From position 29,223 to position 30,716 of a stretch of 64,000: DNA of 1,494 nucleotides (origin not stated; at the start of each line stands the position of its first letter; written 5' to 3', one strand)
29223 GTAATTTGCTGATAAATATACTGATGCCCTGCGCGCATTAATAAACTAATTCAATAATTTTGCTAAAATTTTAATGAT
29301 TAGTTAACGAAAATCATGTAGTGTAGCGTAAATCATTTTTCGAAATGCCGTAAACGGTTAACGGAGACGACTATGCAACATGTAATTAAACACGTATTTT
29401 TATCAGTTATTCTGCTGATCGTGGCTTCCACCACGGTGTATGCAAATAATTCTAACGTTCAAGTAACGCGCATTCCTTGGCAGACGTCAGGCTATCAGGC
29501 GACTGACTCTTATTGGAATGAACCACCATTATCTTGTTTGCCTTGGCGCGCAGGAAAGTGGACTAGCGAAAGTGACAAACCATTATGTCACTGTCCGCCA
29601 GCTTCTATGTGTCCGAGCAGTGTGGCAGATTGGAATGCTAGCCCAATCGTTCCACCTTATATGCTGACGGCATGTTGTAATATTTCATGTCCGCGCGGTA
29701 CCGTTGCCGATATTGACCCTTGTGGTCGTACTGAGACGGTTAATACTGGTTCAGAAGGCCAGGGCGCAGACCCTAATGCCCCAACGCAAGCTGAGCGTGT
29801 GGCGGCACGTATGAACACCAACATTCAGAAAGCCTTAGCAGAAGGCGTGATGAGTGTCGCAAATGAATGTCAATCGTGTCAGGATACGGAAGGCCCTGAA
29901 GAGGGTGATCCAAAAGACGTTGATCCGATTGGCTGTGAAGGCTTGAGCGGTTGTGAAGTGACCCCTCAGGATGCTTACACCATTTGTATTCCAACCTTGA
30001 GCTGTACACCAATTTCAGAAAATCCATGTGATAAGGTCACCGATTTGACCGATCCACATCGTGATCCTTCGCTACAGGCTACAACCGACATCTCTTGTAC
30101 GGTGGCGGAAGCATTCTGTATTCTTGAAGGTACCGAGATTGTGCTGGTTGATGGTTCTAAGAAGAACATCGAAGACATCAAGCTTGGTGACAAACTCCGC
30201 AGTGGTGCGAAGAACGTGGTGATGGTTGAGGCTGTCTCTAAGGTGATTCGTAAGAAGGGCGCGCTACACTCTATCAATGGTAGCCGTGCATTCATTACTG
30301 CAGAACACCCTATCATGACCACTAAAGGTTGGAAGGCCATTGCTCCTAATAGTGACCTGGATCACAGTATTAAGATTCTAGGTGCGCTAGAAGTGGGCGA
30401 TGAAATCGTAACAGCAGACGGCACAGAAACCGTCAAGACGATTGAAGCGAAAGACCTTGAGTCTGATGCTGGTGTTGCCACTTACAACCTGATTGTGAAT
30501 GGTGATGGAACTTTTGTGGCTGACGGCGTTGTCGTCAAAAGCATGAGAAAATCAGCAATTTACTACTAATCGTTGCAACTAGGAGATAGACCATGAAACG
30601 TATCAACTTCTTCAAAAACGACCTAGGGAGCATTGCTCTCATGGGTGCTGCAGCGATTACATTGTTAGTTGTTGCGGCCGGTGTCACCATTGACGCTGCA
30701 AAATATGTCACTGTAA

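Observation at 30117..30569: Terminal Hint domain with nucleophilic Cys but no His-Asn and no C-extein: Hedgehog-style rather than intein-style processing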

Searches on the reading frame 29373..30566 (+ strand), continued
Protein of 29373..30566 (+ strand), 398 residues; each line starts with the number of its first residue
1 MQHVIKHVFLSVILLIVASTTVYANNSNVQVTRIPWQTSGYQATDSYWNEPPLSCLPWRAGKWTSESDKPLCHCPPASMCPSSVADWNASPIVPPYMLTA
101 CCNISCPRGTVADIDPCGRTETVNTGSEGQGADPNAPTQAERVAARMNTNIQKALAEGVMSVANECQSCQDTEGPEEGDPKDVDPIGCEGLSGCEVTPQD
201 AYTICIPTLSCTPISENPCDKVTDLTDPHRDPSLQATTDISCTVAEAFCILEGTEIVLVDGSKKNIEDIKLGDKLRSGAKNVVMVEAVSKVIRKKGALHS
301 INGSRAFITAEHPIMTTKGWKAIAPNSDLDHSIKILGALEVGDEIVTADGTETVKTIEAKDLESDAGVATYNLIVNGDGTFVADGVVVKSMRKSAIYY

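Call 46: find_encoding_contigs(protein=P0201, flank=10000, max_places=2)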
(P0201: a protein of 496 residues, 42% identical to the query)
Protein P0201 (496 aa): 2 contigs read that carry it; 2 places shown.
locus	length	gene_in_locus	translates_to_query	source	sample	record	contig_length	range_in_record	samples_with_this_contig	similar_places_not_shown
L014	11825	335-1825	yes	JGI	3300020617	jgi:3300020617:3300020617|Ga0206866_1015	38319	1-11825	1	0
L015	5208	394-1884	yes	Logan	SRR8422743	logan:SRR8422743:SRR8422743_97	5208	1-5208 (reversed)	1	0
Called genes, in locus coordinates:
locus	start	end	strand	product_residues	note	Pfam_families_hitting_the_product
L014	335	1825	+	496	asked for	-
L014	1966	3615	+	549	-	-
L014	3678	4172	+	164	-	PF07811:TadE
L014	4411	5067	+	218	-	-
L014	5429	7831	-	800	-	-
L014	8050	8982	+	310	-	-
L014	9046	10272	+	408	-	PF01960:ArgJ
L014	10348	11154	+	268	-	PF00149:Metallophos, PF13277:YmdB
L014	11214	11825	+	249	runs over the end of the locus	PF20772:TACO1_YebC_N, PF01709:Transcrip_reg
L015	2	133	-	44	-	?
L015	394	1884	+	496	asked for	-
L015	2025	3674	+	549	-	-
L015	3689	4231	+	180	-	PF07811:TadE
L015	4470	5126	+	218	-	-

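Call 47: find_encoding_contigs(protein=P0137, flank=10000, max_places=2)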
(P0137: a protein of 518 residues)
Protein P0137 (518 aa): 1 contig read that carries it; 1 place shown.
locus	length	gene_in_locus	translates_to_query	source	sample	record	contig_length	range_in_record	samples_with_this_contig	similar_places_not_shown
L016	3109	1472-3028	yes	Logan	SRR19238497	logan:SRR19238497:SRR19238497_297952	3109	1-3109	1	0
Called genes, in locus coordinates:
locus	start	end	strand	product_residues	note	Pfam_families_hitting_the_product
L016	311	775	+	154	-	PF07811:TadE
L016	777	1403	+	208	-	PF07811:TadE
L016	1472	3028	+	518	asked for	PF14623:Vint (weak)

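Call 66: predict_structure(alignment_id=A3)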
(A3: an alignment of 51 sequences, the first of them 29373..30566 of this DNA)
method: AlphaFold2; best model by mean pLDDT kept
length: 398 residues; sequences in the alignment: 51
mean_pLDDT: 72.3   pTM: 0.47
mean pLDDT of the five models: 72.3, 72.0, 71.6, 71.4, 67.4
residues with pLDDT >= 90: 134; 70-90: 113; 50-70: 46; < 50: 105
segments of 3 or more residues with pLDDT < 50: 21-49, 158-198, 216-245
pLDDT, mean of each block of 10 residues (from residue 1): 80 76 39 36 42 72 90 90 90 83 81 84 66 62 62 50 29 35 36 41 82 60 40 34 56 97 97 93 92 90 94 96 87 92 97 97 89 93 96 64
secondary structure, 60 per line:
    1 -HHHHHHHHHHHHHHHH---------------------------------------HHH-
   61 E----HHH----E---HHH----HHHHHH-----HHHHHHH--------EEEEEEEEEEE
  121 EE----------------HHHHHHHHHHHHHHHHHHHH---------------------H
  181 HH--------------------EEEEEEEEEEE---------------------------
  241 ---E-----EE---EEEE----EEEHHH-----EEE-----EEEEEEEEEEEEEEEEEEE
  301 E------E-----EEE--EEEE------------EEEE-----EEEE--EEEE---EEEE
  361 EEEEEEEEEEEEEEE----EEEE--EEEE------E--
elements in order: H2-17 H84-89 H95-101 E110-122 H139-158 E203-213 E255-258 E263-265 E274-276 E282-301 E314-316 E319-322 E335-338 E344-347 E350-353 E357-375 E380-383 E386-389

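Call 70: fold_search(model_id=the predicted structure, library=viral)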
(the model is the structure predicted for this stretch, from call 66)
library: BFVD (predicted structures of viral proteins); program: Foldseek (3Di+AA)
matches with E <= 10: 282; with E <= 0.001: 92
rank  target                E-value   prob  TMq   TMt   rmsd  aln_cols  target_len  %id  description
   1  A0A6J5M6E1            8.8e-14  1.00  0.33  0.49  14.5       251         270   20  Hint domain containing protein [uncultured Caudovirales phage]
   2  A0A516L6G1            6.0e-13  1.00  0.32  0.35  13.8       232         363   20  (no name in the UniProt tables at hand)
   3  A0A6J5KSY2            4.9e-12  1.00  0.34  0.38  16.5       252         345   20  Hint domain containing protein [uncultured Caudovirales phage]
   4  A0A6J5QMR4            1.0e-11  1.00  0.34  0.35  25.6       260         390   21  Collagen triple helix repeat [uncultured Caudovirales phage]
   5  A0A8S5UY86            1.9e-10  1.00  0.29  0.22  20.7       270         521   17  Hint [Phage sp. ctKtV17]
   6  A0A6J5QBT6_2          5.1e-10  1.00  0.31  0.17   8.6       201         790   19  Hint domain containing protein [uncultured Caudovirales phage]
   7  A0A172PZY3            2.5e-09  1.00  0.31  0.29  25.9       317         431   13  RNA (Guanine-N1-)-methyltransferase [Acinetobacter phage vB_AbaM_ME3]
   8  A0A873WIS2            3.7e-09  1.00  0.31  0.38   3.9       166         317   25  Uncharacterized protein [Providencia phage PSTNGR1]
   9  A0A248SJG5            5.8e-09  1.00  0.27  0.17   3.8       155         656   17  (no name in the UniProt tables at hand)
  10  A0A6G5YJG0            7.7e-09  1.00  0.30  0.22   6.1       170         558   23  (no name in the UniProt tables at hand)
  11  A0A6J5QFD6            1.8e-08  1.00  0.25  0.41   8.2       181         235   18  Uncharacterized protein [uncultured Caudovirales phage]
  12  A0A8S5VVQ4            2.4e-08  1.00  0.27  0.33   8.7       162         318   17  (no name in the UniProt tables at hand)
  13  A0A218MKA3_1          4.2e-08  1.00  0.29  0.12   8.3       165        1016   18  Putative gp62 [uncultured virus]
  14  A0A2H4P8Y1            1.2e-07  1.00  0.29  0.17   2.6       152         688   22  Terminase large subunit [Corynebacterium phage PotatoChip]
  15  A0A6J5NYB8            1.2e-07  1.00  0.28  0.28   7.4       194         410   17  Fibronectin type III [uncultured Caudovirales phage]
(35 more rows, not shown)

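Call 84: search_protein_families(library=ncbifam, alignment_id=A3, max_evalue=0.001)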
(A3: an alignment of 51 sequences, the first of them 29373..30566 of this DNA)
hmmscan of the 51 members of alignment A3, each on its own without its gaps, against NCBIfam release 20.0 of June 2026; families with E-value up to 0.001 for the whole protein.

A. member 1, window:29373-30566:+ (398 aa): 1 family
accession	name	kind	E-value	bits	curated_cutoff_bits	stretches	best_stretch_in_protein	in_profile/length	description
NF038136.1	rSAM_Rv_intein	exception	4.2e-07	29.2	700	1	242-336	69-170/574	intein-containing Rv2578c family radical SAM protein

B. families by the number of members that match (of 51 scanned): 7 families
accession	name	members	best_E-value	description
NF038136.1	rSAM_Rv_intein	41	8.7e-10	intein-containing Rv2578c family radical SAM protein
NF005852.0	PRK07773.1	2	1.7e-06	replicative DNA helicase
TIGR01443.1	intein_Cterm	2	0.00015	intein C-terminal splicing region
NF037973.1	metallo_SslE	1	6.2e-08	lipoprotein metalloprotease SslE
NF033845.1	MSCRAMM_ClfB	1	1.8e-06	MSCRAMM family adhesin clumping factor ClfB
NF033186.1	internalin_K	1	9.1e-06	class 1 internalin InlK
TIGR01445.1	intein_Nterm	1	4.6e-05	intein N-terminal splicing region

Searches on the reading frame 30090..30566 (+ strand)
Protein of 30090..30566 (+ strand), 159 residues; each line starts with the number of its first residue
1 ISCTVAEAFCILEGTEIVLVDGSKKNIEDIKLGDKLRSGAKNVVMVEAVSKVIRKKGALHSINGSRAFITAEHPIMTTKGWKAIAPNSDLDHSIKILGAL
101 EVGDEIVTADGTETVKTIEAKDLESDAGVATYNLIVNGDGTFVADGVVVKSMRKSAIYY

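Call 7: search_solved_structures(query=window:30090-30566:+, max_evalue=10, show_alignments=3)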
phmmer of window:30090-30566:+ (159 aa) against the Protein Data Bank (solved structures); distinct sequences matched with E-value up to 10: 22.
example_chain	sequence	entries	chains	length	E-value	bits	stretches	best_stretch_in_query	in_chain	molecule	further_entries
6y75_A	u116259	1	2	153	0.00027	24.2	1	12-154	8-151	NAD(P)(+)--arginine ADP-ribosyltransferase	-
6tmm_AAA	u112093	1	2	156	0.00027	24.2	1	11-154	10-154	NAD(P)(+)--arginine ADP-ribosyltransferase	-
6tmm_BBB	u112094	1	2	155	0.00035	23.9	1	11-153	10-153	NAD(P)(+)--arginine ADP-ribosyltransferase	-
6y75_B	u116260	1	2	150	0.00062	23.1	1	12-152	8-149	NAD(P)(+)--arginine ADP-ribosyltransferase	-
9v1i_lI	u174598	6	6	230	0.045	17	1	45-98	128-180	60S ribosomal protein L7, putative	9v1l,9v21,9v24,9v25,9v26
6mwy_A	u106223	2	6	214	0.18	15.1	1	7-64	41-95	Pre-mRNA-processing-splicing factor 8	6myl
8bbz_AAA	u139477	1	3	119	0.27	14.5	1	39-106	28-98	SilF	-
8bhu_AAA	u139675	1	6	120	0.27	14.5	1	39-106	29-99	SilF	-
2x31_A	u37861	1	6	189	0.39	14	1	47-150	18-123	MAGNESIUM-CHELATASE 60 KDA SUBUNIT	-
3ifj_A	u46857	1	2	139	0.4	14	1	10-149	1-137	Endonuclease PI-MtuI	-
6mx6_A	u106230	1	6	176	0.54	13.5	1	10-62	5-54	Pre-mRNA-processing-splicing factor 8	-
3igd_A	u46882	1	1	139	0.58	13.4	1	10-86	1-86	Endonuclease PI-MtuI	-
6owu_A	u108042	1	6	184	0.59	13.4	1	10-62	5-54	PRP8 protein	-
8r2c_A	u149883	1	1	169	0.66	13.3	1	17-82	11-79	von willebrand factor type A (VWA) domain was originally protein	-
9cop_A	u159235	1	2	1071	0.68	13.2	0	8-37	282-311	V-type proton ATPase catalytic subunit A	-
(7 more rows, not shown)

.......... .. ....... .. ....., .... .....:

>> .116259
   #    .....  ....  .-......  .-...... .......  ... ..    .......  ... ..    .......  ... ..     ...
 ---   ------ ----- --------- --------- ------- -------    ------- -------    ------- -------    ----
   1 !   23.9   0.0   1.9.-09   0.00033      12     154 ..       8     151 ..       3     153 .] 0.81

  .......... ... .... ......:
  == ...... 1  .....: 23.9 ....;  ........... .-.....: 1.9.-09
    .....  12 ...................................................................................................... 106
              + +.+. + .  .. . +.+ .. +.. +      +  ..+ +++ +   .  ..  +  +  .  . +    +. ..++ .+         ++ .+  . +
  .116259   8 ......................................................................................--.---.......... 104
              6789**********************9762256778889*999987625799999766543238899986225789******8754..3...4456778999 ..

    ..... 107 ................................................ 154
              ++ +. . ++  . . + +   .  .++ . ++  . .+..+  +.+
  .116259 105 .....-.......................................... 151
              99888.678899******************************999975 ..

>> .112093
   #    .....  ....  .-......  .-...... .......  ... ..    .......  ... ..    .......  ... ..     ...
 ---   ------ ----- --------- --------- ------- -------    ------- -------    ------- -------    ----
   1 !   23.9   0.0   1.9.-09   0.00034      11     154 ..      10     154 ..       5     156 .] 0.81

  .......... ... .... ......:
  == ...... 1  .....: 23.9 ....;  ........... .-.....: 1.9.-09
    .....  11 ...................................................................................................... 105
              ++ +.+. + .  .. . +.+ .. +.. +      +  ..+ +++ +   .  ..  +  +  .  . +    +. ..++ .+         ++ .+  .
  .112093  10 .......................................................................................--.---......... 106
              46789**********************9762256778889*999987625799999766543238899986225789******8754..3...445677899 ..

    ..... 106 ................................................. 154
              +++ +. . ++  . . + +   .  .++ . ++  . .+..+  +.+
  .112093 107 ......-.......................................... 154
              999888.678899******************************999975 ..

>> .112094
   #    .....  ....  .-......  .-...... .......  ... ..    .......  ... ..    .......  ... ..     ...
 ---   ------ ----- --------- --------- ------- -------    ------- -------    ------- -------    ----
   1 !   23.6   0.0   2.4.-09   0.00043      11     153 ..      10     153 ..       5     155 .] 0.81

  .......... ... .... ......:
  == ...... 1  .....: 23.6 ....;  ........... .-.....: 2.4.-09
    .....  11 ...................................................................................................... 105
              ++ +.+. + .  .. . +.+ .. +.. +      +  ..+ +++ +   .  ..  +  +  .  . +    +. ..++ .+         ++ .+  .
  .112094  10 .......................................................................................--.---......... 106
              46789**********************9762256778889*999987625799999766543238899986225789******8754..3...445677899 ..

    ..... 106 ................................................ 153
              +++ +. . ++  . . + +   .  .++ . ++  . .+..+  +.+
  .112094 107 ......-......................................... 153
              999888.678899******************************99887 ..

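Call 24: find_homologous_proteins(query=A2, max_evalue=0.001)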
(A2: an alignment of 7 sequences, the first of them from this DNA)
Query A2 (7 sequences) (150 aa, profile of the alignment): 47 proteins with E <= 0.001 among 2099 candidates.
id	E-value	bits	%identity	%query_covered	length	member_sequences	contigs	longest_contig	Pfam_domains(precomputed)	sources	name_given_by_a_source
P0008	9.4e-61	222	62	99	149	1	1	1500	PF14623.12,PF08517.18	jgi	-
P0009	9.1e-55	203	40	100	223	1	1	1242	-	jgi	jgi:hypothetical protein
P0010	2.9e-53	198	39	100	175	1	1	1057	PF14623.12,PF05203.22,PF13403.12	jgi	jgi:intein/homing endonuclease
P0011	2.0e-26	111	37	93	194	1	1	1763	PF14623.12,PF05203.22,PF01079.26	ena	-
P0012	4.0e-25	106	39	87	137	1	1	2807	PF07591.16,PF05203.22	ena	-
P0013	9.3e-25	105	39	89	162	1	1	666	PF07591.16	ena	-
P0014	1.7e-24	104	32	95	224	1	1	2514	PF14623.12,PF05203.22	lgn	-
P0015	4.1e-24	103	37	91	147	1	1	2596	PF08517.18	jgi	jgi:hypothetical protein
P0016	6.5e-24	103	30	98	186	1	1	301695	PF05203.22,PF13403.12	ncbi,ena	-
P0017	6.6e-23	99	34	91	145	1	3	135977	-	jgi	jgi:hypothetical protein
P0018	8.2e-23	99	31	95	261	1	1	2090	PF14623.12,PF05203.22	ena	-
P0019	1.6e-22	98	39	89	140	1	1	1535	PF07591.16,PF05203.22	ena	-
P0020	2.2e-22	98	39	93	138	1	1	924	-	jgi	jgi:hypothetical protein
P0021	5.6e-22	96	31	95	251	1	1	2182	PF14623.12,PF05203.22,PF13403.12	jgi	jgi:hypothetical protein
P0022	2.6e-21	94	30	95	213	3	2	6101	PF14623.12,PF05203.22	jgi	jgi:hypothetical protein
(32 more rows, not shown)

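Call 68: search_solved_structures(query=A2, max_evalue=0.01, show_alignments=0)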
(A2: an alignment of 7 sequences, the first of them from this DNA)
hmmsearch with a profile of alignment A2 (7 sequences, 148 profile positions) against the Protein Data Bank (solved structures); distinct sequences matched with E-value up to 0.01: 24.
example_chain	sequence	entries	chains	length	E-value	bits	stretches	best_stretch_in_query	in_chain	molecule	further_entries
6y75_A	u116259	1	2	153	1.8e-07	34.4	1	4-142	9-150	NAD(P)(+)--arginine ADP-ribosyltransferase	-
6tmm_AAA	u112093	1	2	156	2e-07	34.3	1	4-142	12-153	NAD(P)(+)--arginine ADP-ribosyltransferase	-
6tmm_BBB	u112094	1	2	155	2.3e-07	34.1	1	4-142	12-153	NAD(P)(+)--arginine ADP-ribosyltransferase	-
6y75_B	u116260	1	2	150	3.8e-07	33.4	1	4-141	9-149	NAD(P)(+)--arginine ADP-ribosyltransferase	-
3ifj_A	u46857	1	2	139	4.8e-05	26.6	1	1-139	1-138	Endonuclease PI-MtuI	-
6mx6_A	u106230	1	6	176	7e-05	26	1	1-54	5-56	Pre-mRNA-processing-splicing factor 8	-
3igd_A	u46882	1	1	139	7.1e-05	26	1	1-139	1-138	Endonuclease PI-MtuI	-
6owu_A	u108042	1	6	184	8e-05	25.9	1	1-54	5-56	PRP8 protein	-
5i0a_A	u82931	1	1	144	0.00011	25.4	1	1-141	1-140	Intein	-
5k08_A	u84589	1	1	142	0.00011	25.4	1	1-141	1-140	RecA mini intein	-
2lwy_A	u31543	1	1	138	0.00018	24.8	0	4-132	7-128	BACTERIAL INTEIN-LIKE DOMAIN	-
2in9_A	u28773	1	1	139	0.00019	24.7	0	1-139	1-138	Endonuclease PI-MtuI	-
2in0_A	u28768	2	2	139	0.00026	24.2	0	1-139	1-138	Endonuclease PI-MtuI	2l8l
2in8_A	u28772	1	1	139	0.00051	23.2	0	1-139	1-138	Endonuclease PI-MtuI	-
6mwy_A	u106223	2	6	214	0.0014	21.8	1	1-54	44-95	Pre-mRNA-processing-splicing factor 8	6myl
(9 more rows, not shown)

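Call 74: find_related_loci(query=A2, collection=metagenome_contigs, flank=6000)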
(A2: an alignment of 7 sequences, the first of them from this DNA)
Query A2 (150 aa) in metagenome_contigs; peptide patterns used: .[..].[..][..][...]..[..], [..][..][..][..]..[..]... (x = any residue, [..] = any of these).
600 stretches matched a pattern (row limit reached: there are more); 24 encode a relative of the query (tblastn E <= 1e-3); 24 distinct loci.
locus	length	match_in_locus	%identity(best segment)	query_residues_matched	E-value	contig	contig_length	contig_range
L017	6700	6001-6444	42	1-150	2e-33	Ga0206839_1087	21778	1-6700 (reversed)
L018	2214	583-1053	39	1-140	7e-26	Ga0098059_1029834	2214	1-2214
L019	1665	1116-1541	39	1-139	3e-22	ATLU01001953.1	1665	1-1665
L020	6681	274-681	32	1-140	3e-19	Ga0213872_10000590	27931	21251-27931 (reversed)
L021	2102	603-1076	28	1-140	4e-19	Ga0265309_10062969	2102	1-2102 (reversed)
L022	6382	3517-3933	32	1-140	9e-11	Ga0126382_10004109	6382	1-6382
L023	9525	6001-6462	28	1-147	2e-9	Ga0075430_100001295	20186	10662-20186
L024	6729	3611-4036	28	1-144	8e-9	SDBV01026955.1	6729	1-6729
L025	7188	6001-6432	27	1-147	8e-9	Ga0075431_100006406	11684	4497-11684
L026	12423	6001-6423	30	1-150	1e-8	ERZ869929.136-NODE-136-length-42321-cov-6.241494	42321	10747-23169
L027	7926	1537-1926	30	1-140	3e-8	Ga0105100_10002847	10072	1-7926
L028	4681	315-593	32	50-150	2e-7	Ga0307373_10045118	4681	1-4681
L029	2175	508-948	26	1-140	3e-7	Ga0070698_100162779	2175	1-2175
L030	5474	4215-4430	36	1-72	6e-7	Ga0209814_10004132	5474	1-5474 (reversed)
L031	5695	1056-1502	26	1-142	9e-7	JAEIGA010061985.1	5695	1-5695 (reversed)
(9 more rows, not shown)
